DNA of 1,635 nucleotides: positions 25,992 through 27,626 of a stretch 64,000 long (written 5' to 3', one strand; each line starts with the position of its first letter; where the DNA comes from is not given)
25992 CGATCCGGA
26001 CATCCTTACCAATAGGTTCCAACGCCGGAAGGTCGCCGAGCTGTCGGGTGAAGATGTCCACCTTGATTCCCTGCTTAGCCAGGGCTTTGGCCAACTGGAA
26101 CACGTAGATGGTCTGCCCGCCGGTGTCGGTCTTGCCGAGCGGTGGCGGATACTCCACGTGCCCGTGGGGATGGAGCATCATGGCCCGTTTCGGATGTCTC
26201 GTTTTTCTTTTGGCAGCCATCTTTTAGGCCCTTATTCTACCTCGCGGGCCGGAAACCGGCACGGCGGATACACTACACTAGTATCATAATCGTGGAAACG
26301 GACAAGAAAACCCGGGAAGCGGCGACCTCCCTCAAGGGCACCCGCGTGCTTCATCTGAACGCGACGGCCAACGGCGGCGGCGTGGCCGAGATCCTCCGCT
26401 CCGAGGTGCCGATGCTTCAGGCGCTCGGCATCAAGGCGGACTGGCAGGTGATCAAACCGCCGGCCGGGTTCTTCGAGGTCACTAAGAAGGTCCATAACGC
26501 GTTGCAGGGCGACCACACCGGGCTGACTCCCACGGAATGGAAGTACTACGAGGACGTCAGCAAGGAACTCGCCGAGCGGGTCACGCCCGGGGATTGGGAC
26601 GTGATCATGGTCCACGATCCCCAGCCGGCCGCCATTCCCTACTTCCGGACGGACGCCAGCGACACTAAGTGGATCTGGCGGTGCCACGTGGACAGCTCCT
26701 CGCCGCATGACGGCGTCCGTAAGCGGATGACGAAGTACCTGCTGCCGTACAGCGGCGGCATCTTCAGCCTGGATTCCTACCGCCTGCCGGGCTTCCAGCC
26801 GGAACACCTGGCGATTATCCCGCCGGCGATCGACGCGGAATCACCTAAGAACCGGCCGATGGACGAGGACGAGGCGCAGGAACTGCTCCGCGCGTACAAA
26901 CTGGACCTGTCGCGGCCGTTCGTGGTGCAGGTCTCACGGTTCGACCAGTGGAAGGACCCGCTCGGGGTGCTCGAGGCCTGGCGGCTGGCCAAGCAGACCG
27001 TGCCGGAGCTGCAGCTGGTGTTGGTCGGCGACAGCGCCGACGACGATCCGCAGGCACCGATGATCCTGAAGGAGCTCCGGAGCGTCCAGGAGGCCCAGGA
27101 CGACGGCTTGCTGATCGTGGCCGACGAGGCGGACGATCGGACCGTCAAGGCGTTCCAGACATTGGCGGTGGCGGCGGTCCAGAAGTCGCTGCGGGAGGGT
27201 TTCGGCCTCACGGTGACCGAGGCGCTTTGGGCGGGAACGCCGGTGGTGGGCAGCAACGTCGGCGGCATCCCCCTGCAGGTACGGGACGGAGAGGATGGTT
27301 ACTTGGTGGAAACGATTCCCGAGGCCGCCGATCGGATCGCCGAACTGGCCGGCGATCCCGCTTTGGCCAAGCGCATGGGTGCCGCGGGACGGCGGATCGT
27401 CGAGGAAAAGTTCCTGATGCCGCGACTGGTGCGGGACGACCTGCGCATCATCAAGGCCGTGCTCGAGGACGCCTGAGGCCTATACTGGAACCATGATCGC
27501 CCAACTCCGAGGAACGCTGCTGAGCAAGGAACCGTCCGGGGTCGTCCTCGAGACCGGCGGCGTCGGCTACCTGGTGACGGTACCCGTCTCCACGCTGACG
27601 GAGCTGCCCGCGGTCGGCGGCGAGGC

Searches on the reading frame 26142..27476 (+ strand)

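Call 99: search_protein_families(library=pfam, proteins=[window:26142-27476:+], max_evalue=0.001)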
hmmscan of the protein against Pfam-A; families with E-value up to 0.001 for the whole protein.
window:26142-27476:+ (444 aa): 5 families
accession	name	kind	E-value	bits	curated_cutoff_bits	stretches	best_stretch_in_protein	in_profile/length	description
PF21269.3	TreT_GT1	-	3.1e-46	157.1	27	1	71-213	1-142/144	Trehalose synthase, N-terminal domain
PF00534.26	Glycos_transf_1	-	1.4e-24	87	26.4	1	250-418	7-171/172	Glycosyl transferases group 1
PF13692.12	Glyco_trans_1_4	-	1.5e-17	64.6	27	1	259-404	2-141/142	Glycosyl transferases group 1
PF20706.3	GT4-conflict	-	1.6e-06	27.8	26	1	285-378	228-318/385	Family 4 Glycosyltransferase in conflict systems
PF13524.12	Glyco_trans_1_2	-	0.00013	22.4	25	1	349-424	58-133/144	Glycosyl transferase-like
